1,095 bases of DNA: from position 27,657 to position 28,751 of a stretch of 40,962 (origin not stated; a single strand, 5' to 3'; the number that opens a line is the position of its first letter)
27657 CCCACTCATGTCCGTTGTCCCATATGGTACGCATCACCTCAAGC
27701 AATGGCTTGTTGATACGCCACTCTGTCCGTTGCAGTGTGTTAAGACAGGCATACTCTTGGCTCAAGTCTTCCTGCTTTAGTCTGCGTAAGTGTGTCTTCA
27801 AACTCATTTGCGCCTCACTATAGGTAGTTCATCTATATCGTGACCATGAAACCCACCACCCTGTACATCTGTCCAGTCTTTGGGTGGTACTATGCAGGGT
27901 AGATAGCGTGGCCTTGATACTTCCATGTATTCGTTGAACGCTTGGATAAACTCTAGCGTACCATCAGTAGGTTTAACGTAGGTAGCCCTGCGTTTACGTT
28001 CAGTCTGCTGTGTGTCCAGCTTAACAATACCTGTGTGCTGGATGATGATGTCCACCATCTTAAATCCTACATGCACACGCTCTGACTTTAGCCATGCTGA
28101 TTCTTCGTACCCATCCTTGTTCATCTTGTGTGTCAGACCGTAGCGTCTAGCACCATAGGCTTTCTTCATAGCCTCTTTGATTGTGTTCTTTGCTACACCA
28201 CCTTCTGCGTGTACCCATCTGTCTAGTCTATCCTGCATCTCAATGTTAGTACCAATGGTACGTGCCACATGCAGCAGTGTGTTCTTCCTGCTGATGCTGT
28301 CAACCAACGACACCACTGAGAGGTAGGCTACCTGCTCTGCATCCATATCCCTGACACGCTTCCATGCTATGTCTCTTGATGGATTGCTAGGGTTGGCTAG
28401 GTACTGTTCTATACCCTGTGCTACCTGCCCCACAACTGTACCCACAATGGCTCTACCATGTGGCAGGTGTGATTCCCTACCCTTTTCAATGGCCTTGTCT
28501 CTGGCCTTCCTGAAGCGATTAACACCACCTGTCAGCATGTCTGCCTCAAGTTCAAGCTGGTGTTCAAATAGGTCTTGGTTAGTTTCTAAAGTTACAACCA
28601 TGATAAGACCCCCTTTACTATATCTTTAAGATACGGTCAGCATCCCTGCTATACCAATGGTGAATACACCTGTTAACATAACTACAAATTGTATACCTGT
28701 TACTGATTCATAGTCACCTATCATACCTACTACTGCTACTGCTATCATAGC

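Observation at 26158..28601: T7-type RNA polymerase encoded as two translationally coupled ORFs split at an ATGA junction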

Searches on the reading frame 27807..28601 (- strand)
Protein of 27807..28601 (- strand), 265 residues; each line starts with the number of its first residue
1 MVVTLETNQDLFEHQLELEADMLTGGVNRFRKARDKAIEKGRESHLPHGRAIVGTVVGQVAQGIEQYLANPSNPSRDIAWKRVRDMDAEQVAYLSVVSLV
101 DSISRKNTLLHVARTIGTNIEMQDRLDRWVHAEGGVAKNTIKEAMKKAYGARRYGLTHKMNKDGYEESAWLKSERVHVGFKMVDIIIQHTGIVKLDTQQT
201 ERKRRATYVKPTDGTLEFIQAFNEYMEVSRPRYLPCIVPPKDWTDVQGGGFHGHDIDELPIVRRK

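Call 4: search_protein_families(library=pfam, proteins=[window:27807-28601:-])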
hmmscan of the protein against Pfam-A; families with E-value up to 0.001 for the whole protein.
window:27807-28601:- (265 aa): 1 family
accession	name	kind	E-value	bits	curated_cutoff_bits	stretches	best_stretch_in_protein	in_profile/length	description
PF14700.11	RPOL_N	-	5e-13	49.6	30.1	1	15-253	2-295/334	DNA-directed RNA polymerase N-terminal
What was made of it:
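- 27804..28601 (-): RNAP N-subunit gene (265 aa, 30.2 kDa, pI 9.0). It is homologous to the T7 RNAP N-terminal (promoter-binding) domain, about T7 residues 30-300. Pfam RPOL_N 5e-13 (call 4).
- On T7-like single-subunit RNA polymerase family (Pfam RPOL_N + RNA_pol): PF14700 5e-13 (49.6 bits against a cut-off of 30.1), call 4.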

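Call 6: find_related_loci(query=window:27807-28601:-, collection=viral_contigs, flank=4000)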
Query window:27807-28601:- (265 aa) in viral_contigs; peptide patterns used: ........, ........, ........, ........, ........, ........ (x = any residue, [..] = any of these).
99 stretches matched a pattern; 95 encode a relative of the query (tblastn E <= 1e-3); the best 80 are kept; 80 distinct loci.
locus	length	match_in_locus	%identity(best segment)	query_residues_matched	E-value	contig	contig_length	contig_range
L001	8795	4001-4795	99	1-265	0e+0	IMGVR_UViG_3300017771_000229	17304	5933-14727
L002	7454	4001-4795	99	1-265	0e+0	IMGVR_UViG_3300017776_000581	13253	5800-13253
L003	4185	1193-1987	99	1-265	0e+0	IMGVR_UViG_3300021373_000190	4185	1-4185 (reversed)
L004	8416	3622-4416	99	1-265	0e+0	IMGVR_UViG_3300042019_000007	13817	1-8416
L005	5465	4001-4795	99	1-265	0e+0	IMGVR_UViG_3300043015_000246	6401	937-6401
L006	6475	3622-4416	99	1-265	0e+0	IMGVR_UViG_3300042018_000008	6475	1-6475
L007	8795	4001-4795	98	1-265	2e-180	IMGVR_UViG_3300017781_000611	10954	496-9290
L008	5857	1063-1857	98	1-265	0e+0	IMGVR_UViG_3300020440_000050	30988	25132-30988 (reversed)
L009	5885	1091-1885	98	1-265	0e+0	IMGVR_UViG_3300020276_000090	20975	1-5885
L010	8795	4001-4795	98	1-265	5e-180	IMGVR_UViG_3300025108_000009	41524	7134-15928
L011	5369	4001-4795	98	1-265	0e+0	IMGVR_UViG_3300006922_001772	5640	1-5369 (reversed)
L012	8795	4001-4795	98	1-265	5e-180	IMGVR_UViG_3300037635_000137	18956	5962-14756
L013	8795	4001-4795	98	1-265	7e-180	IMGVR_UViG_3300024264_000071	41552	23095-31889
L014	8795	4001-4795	88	1-265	1e-164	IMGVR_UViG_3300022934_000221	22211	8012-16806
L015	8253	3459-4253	88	1-265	1e-164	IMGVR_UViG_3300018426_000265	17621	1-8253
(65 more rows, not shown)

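Call 7: find_homologous_proteins(query=window:27807-28601:-)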
Query window:27807-28601:- (265 aa): 102 proteins with E <= 0.001 among 607 candidates.
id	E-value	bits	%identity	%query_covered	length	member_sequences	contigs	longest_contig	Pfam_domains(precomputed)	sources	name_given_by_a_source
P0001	9.2e-174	594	99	100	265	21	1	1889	PF14700.12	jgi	-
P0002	1.3e-173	593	99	100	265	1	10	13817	PF14700.12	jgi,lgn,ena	jgi:DNA-directed RNA polymerase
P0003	3.3e-173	592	98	100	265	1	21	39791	PF14700.12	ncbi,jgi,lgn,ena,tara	tara:strand:+ start:566 stop:1363 length:798 start_codon:yes stop_codon:yes gene_type:complete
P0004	1.6e-172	590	98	100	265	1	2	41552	PF14700.12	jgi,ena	jgi:DNA-directed RNA polymerase, mitochondrial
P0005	3.0e-172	589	98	100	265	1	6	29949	PF14700.12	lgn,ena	-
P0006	1.1e-158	544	89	100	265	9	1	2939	PF14700.12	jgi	jgi:DNA-directed RNA polymerase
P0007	6.4e-157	539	88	100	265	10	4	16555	PF14700.12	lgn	-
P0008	8.6e-151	518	85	100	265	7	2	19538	PF14700.12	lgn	-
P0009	1.2e-141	488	80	100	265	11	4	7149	PF14700.12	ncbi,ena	-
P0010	1.1e-140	485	77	100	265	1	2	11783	PF14700.12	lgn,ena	-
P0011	1.1e-140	485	77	100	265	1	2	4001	PF14700.12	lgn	-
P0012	1.3e-140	485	77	100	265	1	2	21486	PF14700.12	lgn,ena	-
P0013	1.8e-140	485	77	99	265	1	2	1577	PF14700.12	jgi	-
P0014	2.9e-138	477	76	100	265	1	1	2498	PF14700.12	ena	-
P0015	5.9e-137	473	76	99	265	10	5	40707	PF14700.12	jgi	-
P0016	1.9e-136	471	76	100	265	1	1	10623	PF14700.12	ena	-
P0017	2.0e-134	465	75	100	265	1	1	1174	PF14700.12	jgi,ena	-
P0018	5.4e-134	463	77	100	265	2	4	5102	PF14700.12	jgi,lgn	jgi:DNA-directed RNA polymerase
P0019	7.8e-134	463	75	100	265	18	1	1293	PF14700.12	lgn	-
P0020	6.7e-133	460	75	100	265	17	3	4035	PF14700.12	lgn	-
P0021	3.6e-132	457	74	100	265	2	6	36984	PF14700.12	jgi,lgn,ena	-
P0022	1.2e-131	456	74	99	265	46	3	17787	PF14700.12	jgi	-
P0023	2.6e-131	455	73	99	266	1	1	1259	PF14700.12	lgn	-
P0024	3.5e-131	454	75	99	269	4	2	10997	PF14700.12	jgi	-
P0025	3.8e-130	451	74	100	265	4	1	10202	PF14700.12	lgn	-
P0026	4.0e-130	451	73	100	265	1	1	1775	PF14700.12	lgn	-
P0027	2.1e-129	448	73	100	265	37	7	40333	PF14700.12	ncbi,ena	-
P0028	2.2e-129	448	74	100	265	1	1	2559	PF14700.12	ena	-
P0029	4.0e-129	447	73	100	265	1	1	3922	PF14700.12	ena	-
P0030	4.2e-129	447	72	100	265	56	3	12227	PF14700.12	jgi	-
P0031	4.3e-129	447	73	100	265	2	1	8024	PF14700.12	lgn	-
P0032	3.4e-128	444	72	100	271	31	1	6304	PF14700.12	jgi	-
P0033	2.3e-126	438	73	100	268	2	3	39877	PF14700.12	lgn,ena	-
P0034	3.7e-126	438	72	99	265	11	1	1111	PF14700.12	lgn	-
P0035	1.1e-124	433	71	100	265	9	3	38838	PF14700.12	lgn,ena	-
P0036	3.5e-124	431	72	96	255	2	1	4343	PF14700.12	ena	-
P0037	1.2e-123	430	70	100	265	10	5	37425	PF14700.12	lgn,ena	-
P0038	1.7e-123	429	70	100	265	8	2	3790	PF14700.12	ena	-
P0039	2.2e-123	429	69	100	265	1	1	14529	PF14700.12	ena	-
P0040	2.8e-123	428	71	100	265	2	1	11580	PF14700.12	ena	-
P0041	3.0e-123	428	72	100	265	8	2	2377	PF14700.12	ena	-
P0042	5.7e-123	427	71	100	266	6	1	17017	PF14700.12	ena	-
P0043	2.5e-122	425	71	99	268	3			PF14700.12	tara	tara:strand:+ start:2062 stop:2868 length:807 start_codon:yes stop_codon:yes gene_type:complete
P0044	8.4e-121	420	68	100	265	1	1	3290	PF14700.12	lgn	-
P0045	1.4e-120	419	68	100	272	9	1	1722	PF14700.12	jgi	-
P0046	4.3e-120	418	67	100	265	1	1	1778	PF14700.12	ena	-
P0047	4.8e-120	418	68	100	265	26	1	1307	PF14700.12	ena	-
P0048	6.8e-119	414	67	100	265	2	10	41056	PF14700.12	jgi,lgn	jgi:DNA-directed RNA polymerase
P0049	1.1e-117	410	68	100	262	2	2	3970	PF14700.12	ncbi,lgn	-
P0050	6.8e-117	407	66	100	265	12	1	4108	PF14700.12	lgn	-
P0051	1.0e-116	407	66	100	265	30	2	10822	PF14700.12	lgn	-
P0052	2.3e-116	406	66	100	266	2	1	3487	PF14700.12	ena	-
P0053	2.4e-115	402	66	100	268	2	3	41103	PF14700.12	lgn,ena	-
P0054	2.6e-115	402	67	100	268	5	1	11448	PF14700.12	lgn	-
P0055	4.0e-115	402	65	100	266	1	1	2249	PF14700.12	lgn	-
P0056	4.1e-115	402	63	100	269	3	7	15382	PF14700.12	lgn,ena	-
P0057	2.3e-114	399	98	68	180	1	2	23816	PF14700.12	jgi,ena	jgi:DNA-directed RNA polymerase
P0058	1.0e-113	397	65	99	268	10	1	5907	PF14700.12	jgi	-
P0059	6.2e-111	388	62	100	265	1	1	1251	PF14700.12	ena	-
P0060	8.2e-110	384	62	98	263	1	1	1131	PF14700.12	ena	-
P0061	6.1e-105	368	64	96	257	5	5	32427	PF14700.12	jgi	jgi:DNA-directed RNA polymerase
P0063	5.9e-96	339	58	96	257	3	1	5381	PF14700.12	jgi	-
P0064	3.4e-95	336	59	96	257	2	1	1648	PF14700.12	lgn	-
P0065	6.6e-93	329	57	95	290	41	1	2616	PF14700.12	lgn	-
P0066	6.7e-93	329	56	96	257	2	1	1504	PF14700.12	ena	-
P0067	9.6e-93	328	57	95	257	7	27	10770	PF14700.12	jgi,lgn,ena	jgi:DNA-directed RNA polymerase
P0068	1.1e-92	328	57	95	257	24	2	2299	PF14700.12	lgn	-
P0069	8.7e-92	325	59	96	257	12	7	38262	PF14700.12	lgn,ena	-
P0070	6.9e-91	322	56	95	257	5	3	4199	PF14700.12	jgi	-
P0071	1.4e-90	321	56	95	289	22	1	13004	PF14700.12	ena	-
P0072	3.8e-90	320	55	95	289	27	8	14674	PF14700.12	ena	-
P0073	4.9e-90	319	52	96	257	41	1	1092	PF14700.12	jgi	-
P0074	1.1e-89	318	55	96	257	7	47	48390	PF14700.12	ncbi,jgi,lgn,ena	jgi:DNA-directed RNA polymerase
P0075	1.6e-89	318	55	95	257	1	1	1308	PF14700.12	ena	-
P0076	1.9e-89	317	55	95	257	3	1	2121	PF14700.12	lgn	-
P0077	2.0e-89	317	53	95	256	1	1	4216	PF14700.12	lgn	-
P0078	2.8e-89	317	54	95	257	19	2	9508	PF14700.12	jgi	jgi:DNA-directed RNA polymerase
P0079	1.1e-87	312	55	96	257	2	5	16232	PF14700.12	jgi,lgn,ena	jgi:DNA-directed RNA polymerase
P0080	3.8e-87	310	54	95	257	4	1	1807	PF14700.12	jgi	-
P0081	9.3e-87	309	53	95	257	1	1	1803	PF14700.12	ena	-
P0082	1.5e-86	308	52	95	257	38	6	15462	PF14700.12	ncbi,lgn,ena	-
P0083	2.6e-86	307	52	96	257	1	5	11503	PF14700.12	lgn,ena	-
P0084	3.1e-86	307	53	95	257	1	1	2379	PF14700.12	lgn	-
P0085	1.2e-85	305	52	96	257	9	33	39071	PF14700.12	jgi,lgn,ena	jgi:DNA-directed RNA polymerase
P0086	7.6e-85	302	54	96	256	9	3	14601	PF14700.12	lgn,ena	-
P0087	2.1e-84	301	54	96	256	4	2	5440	PF14700.12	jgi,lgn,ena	-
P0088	7.8e-81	289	50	96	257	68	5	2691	PF14700.12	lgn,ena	-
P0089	1.6e-80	288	53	94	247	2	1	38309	PF14700.12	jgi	jgi:DNA-directed RNA polymerase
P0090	1.5e-79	285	49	95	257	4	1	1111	PF14700.12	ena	-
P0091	1.0e-76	276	50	95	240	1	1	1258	PF14700.12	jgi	jgi:DNA-directed RNA polymerase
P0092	7.5e-76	273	50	96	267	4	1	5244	PF14700.12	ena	-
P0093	2.4e-75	271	50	96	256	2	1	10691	PF14700.12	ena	-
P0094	3.7e-75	271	48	96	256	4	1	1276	PF14700.12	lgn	-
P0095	5.8e-75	270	51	96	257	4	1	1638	PF14700.12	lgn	-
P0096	3.1e-71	258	50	95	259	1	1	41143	PF14700.12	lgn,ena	-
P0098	3.1e-69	251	50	94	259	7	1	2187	PF14700.12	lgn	-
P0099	3.3e-69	251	61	68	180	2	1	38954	PF14700.12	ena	-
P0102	4.8e-47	178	51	68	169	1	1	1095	PF14700.12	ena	-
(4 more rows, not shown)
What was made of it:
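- There are 102 N-half clusters; the complete ones are nearly all 255-272 aa (a few up to 290) (call 7).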

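Call 18: list_cluster_members(proteins=[P0003, P0009, P0027, P0074, P0082, P0049])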
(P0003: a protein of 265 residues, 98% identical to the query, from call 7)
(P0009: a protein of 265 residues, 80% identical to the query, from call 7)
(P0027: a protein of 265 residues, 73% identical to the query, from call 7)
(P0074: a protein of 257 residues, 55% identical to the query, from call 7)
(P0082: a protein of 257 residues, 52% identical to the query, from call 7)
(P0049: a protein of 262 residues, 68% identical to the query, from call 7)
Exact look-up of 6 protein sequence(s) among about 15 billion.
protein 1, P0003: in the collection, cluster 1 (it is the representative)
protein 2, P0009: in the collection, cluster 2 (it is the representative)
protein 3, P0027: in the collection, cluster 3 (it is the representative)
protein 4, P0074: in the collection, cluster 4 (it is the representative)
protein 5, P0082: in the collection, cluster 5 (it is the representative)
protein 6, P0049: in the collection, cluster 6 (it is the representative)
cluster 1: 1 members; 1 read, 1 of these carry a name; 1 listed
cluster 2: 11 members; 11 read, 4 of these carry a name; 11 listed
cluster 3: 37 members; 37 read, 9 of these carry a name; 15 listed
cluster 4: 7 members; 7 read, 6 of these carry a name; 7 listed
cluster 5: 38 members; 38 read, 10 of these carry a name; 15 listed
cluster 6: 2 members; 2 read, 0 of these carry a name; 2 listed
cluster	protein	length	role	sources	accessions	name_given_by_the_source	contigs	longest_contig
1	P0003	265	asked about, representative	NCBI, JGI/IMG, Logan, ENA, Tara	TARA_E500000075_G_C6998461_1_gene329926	strand:+ start:566 stop:1363 length:798 start_codon:yes stop_codon:yes gene_type:complete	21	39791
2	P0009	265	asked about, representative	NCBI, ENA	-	-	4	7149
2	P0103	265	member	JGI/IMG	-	DNA-directed RNA polymerase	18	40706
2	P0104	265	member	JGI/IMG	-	DNA-directed RNA polymerase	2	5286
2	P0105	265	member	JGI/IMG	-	DNA-directed RNA polymerase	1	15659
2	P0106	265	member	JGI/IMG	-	DNA-directed RNA polymerase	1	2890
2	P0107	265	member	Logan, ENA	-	-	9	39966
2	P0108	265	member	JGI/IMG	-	-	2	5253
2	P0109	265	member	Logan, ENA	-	-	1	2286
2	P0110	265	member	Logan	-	-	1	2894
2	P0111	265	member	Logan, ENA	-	-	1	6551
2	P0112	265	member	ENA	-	-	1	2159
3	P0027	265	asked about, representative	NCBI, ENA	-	-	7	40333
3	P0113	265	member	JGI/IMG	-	DNA-directed RNA polymerase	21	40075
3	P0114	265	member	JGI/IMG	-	DNA-directed RNA polymerase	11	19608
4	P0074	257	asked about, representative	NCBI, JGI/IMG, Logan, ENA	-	DNA-directed RNA polymerase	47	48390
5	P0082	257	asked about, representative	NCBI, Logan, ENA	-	-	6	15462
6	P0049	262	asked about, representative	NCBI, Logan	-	-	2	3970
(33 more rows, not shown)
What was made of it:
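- Exact 265-aa proteins are seen on up to 21 contigs across JGI, ENA, Tara, Logan and NCBI (calls 7, 18).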

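Call 19: search_protein_representatives(protein=window:27807-28601:-)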
Query: 265 residues. Proteins with E-value up to 0.001 (for the whole library): 1405; up to 1e-10: 591; up to 1e-30: 21. The best 150 are listed.
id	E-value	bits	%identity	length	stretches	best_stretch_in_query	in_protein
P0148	4.0e-68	245.9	46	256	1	12-264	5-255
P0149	3.3e-60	219.9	41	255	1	10-263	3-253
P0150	8.5e-59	215.3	40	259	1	12-263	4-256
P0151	1.9e-53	197.8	41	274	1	13-263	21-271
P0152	3.1e-53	197.1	43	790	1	22-263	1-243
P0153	6.5e-51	189.5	41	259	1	12-264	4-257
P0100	1.3e-49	185.2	72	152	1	110-221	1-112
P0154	5.1e-48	180.0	39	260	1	12-263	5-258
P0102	1.5e-47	178.4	56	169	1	12-190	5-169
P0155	9.9e-45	169.2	37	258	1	12-263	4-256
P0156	5.4e-43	163.5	36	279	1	10-260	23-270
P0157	1.9e-40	155.2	34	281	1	12-261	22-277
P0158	1.3e-37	145.9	33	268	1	7-262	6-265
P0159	3.6e-37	144.4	35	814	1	10-263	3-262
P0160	2.2e-36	141.9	50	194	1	123-263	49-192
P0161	2.8e-36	141.5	36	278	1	14-252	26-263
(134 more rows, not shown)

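Call 46: find_related_loci(query=P0156, collection=viral_contigs, flank=3500)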
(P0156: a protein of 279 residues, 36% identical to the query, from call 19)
Query P0156 (279 aa) in viral_contigs; peptide patterns used: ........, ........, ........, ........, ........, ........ (x = any residue, [..] = any of these).
15 stretches matched a pattern, but none encodes a relative of the query by tblastn (E <= 1e-3).

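Call 47: find_related_loci(query=P0152, collection=viral_contigs, flank=2000)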
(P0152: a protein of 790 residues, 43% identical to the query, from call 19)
Query P0152 (790 aa) in viral_contigs; peptide patterns used: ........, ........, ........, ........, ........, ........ (x = any residue, [..] = any of these).
18 stretches matched a pattern; 7 encode a relative of the query (tblastn E <= 1e-3); 7 distinct loci.
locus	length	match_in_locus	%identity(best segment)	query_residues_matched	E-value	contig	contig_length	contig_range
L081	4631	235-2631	40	1-790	0e+0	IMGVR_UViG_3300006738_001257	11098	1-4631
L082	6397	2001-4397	40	1-790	0e+0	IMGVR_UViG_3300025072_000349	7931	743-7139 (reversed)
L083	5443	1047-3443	40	1-790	0e+0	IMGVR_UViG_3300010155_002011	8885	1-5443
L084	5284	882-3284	40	1-790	0e+0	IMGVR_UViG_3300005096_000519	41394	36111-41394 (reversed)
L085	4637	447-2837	38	1-790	0e+0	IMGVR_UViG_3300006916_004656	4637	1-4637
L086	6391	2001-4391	38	1-790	5e-180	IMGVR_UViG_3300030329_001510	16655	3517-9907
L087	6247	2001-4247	36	52-790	6e-154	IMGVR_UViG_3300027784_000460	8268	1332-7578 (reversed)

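Call 48: find_related_loci(query=P0156, collection=metagenome_contigs, flank=3500)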
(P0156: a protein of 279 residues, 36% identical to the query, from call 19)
Query P0156 (279 aa) in metagenome_contigs; peptide patterns used: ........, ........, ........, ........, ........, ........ (x = any residue, [..] = any of these).
180 stretches matched a pattern, but none encodes a relative of the query by tblastn (E <= 1e-3).

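Call 49: find_related_loci(query=P0158, collection=metagenome_contigs, flank=3500)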
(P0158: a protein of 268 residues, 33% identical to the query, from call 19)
Query P0158 (268 aa) in metagenome_contigs; peptide patterns used: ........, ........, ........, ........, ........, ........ (x = any residue, [..] = any of these).
240 stretches matched a pattern, but none encodes a relative of the query by tblastn (E <= 1e-3).

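Call 50: find_encoding_contigs(protein=P0156, flank=3500, max_places=3)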
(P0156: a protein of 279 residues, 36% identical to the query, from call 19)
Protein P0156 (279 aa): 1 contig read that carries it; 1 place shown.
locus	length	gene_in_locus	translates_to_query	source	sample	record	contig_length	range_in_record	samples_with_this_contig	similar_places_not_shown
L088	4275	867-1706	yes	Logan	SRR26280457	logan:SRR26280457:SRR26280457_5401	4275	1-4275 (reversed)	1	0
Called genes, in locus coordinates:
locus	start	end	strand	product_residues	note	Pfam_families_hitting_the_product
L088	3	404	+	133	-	?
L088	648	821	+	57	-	-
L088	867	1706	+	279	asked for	PF14700:RPOL_N (faint)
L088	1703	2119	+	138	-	PF05869:Dam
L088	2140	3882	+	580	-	PF00940:RNA_pol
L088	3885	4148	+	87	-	-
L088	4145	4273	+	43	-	?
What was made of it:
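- One relative has a gene inserted between the halves (call 50).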

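Call 51: find_encoding_contigs(protein=P0158, flank=3500, max_places=3)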
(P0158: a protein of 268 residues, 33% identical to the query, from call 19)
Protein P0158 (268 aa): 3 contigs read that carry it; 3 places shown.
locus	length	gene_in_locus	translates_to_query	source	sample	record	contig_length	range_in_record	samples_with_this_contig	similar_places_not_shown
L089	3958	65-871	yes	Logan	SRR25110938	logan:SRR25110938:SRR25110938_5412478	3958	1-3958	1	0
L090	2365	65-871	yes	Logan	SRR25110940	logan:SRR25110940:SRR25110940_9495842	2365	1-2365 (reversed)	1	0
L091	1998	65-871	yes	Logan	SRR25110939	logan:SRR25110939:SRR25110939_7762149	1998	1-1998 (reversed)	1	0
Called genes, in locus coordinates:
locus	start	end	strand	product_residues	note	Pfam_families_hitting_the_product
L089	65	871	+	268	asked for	PF14700:RPOL_N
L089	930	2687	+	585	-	PF00940:RNA_pol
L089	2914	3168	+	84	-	-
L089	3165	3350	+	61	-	-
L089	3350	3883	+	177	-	PF13521:AAA_28, PF20720:nSTAND3 (faint)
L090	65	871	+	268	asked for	PF14700:RPOL_N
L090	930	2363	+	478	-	?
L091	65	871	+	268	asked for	PF14700:RPOL_N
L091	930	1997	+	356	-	?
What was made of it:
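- Intervening sequence is tolerated in some lineages (calls 50, 51).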

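Call 52: find_encoding_contigs(protein=P0161, flank=3500, max_places=3)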
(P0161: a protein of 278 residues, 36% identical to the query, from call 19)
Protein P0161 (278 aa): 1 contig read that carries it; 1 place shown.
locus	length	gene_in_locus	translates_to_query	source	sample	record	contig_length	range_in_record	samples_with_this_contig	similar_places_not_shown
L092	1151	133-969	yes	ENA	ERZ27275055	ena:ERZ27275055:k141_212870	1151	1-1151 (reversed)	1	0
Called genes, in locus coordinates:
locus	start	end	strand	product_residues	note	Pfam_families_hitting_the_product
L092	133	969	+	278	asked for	PF14700:RPOL_N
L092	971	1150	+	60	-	?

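Call 53: find_encoding_contigs(protein=P0157, flank=3500, max_places=3)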
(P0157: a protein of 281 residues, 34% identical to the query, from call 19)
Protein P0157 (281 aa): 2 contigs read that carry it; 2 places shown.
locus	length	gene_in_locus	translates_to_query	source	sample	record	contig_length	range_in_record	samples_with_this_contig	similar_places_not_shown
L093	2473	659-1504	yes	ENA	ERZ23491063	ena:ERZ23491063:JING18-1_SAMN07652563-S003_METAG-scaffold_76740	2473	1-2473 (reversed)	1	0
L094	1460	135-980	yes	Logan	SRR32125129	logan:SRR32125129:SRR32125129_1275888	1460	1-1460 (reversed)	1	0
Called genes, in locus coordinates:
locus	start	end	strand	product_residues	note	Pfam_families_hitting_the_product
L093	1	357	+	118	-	?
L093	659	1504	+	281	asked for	PF14700:RPOL_N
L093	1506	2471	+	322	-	?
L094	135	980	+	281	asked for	PF14700:RPOL_N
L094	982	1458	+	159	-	?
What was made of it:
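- Tried and rejected: Single-protein scans for P0156 (viral and metagenome collections) and P0158 (metagenome) found nothing (calls 46, 48, 49). find_encoding_contigs then retrieved those contigs (calls 50-53).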
